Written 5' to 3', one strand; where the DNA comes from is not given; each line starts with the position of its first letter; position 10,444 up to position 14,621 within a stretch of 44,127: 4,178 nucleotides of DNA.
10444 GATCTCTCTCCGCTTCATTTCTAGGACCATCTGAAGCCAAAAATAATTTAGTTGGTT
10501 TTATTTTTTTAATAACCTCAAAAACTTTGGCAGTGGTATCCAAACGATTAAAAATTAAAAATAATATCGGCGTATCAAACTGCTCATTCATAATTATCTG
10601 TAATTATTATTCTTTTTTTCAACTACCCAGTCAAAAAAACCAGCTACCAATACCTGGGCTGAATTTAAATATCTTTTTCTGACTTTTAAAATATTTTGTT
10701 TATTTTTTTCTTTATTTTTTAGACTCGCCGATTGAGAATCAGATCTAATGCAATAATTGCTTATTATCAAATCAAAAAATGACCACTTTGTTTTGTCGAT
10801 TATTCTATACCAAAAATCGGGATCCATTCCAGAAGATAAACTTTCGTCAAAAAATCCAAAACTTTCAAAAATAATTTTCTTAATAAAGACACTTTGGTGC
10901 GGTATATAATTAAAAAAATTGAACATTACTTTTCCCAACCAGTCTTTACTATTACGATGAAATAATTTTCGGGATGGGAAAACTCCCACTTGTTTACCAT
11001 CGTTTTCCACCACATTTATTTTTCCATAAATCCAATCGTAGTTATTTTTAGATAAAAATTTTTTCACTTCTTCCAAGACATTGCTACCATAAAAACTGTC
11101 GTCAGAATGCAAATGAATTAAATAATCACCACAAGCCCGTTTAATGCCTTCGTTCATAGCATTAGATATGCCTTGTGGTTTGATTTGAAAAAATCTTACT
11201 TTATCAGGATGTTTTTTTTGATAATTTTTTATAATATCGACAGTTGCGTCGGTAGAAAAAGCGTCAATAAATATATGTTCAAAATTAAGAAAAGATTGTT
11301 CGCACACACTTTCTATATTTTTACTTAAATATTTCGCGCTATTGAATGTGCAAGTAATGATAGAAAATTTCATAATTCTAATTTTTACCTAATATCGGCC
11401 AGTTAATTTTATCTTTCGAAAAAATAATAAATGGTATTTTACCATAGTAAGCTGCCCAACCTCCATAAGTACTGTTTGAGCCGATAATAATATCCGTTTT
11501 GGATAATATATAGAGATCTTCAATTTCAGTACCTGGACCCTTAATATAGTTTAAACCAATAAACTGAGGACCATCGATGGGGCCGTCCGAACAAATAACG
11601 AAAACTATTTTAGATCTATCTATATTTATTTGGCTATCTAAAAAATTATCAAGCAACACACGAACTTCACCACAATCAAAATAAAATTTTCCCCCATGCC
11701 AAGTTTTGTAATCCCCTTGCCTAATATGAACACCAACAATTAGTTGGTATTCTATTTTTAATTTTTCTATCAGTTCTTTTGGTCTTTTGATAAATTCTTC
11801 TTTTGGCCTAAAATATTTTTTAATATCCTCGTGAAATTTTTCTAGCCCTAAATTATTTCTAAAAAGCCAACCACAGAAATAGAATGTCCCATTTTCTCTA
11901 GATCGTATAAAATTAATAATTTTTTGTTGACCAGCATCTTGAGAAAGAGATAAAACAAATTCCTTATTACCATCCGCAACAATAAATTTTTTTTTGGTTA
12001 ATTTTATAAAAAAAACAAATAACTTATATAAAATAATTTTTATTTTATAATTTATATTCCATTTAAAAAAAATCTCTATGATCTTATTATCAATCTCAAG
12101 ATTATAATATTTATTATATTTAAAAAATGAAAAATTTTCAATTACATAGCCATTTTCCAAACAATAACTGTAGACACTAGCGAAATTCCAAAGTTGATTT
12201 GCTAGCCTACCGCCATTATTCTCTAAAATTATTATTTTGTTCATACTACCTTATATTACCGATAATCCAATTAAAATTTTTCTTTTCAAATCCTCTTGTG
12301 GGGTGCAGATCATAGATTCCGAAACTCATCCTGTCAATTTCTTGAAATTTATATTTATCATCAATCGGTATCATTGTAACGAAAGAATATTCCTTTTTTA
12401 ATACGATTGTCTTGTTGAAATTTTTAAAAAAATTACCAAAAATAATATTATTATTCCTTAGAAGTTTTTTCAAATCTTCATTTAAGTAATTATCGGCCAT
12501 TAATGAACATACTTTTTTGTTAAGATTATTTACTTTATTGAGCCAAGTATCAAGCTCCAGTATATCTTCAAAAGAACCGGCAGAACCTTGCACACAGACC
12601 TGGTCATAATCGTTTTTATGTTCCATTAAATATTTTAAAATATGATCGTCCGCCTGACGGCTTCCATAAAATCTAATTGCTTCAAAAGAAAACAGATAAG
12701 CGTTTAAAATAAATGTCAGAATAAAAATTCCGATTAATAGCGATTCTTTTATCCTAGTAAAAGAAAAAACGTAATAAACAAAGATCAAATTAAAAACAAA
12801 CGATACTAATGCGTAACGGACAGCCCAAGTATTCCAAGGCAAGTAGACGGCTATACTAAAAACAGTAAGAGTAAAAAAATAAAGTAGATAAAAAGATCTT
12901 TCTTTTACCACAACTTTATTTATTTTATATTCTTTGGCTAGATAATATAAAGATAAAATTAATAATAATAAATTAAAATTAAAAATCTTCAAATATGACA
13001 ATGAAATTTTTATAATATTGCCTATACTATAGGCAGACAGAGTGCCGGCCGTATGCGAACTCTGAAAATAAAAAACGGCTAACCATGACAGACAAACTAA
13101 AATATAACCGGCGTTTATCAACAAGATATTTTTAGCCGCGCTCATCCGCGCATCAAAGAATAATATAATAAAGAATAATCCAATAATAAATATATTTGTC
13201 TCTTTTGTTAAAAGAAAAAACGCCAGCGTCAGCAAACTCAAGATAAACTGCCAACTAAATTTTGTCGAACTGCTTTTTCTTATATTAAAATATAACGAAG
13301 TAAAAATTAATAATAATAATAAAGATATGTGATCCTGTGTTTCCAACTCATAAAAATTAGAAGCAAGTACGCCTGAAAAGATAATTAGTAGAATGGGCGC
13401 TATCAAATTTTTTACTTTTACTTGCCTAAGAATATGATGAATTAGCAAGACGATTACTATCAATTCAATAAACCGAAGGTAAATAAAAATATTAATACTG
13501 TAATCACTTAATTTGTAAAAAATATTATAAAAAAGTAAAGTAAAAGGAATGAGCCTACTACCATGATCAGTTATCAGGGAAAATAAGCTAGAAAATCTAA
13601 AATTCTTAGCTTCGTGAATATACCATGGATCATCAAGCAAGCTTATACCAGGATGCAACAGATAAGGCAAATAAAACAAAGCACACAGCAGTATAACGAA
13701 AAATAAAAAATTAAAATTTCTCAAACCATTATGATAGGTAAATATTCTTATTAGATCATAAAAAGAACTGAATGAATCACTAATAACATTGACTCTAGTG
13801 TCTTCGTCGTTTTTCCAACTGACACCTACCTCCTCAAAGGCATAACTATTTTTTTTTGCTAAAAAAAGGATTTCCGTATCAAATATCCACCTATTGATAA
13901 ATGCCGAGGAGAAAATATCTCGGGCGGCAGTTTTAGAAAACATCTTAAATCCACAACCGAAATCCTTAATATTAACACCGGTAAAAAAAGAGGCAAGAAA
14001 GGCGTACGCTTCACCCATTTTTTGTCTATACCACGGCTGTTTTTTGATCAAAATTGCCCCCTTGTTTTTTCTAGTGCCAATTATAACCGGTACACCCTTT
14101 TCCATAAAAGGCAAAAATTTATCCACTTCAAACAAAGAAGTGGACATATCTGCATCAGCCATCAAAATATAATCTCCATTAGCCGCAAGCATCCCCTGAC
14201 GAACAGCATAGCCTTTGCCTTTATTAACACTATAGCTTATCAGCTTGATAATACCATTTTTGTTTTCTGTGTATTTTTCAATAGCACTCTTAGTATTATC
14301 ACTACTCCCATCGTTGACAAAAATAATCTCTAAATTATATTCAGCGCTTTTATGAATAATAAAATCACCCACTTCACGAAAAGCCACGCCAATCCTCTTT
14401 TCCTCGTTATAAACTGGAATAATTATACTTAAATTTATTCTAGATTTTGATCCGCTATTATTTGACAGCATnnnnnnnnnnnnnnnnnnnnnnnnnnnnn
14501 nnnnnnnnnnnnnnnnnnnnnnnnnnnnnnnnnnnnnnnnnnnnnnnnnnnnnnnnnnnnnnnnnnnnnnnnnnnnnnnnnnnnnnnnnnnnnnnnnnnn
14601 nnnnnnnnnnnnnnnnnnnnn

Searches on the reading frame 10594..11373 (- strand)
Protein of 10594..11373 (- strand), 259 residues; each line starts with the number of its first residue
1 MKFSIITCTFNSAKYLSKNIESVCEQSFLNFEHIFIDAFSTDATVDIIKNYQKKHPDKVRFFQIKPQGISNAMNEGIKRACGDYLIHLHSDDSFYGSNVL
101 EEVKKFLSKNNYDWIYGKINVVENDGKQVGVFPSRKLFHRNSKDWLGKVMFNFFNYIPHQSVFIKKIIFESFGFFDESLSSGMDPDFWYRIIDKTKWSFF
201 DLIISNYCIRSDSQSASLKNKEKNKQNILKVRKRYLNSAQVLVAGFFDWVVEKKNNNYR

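Call 7: search_protein_families(library=pfam, proteins=[window:10594-11373:-], max_evalue=0.0001)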
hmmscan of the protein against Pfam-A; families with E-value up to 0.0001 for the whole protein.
window:10594-11373:- (259 aa): 3 families
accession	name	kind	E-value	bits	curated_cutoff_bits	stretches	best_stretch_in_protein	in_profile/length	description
PF00535.33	Glycos_transf_2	-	7.7e-27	94.7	23.3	1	4-143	1-143/168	Glycosyl transferase family 2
PF13641.12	Glyco_tranf_2_3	-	3.5e-08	34.2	27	1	3-113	3-117/230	Glycosyltransferase like family 2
PF10111.15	Glyco_tranf_2_2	-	7.4e-06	26.1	27.3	1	15-195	14-203/276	Glycosyltransferase like family 2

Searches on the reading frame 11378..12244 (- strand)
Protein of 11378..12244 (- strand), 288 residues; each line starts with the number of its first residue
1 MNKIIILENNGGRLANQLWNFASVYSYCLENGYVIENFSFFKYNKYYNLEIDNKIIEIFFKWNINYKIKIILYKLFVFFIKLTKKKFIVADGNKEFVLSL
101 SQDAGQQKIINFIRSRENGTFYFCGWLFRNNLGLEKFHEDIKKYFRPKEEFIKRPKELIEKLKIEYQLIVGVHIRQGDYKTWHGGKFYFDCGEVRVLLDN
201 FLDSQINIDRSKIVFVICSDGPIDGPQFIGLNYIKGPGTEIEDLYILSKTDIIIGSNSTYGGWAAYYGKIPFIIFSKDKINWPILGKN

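Call 7: search_protein_families(library=pfam, proteins=[window:11378-12244:-], max_evalue=0.0001)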
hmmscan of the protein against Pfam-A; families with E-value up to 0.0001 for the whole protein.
window:11378-12244:- (288 aa): 1 family
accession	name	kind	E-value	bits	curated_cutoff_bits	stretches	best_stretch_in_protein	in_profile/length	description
PF01531.22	Glyco_transf_11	-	7.5e-06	25.8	23.9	1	156-266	148-264/298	Glycosyl transferase family 11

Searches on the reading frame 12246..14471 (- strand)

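Call 8: search_protein_families(library=pfam, proteins=[window:12246-14471:-], max_evalue=0.0001)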
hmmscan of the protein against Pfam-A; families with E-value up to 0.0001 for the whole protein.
window:12246-14471:- (741 aa): 2 families
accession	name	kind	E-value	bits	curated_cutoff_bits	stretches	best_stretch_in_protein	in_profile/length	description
PF00535.33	Glycos_transf_2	-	6.6e-26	91.7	23.3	1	15-187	1-168/168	Glycosyl transferase family 2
PF10111.15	Glyco_tranf_2_2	-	9.3e-07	29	27.3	1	15-120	1-103/276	Glycosyltransferase like family 2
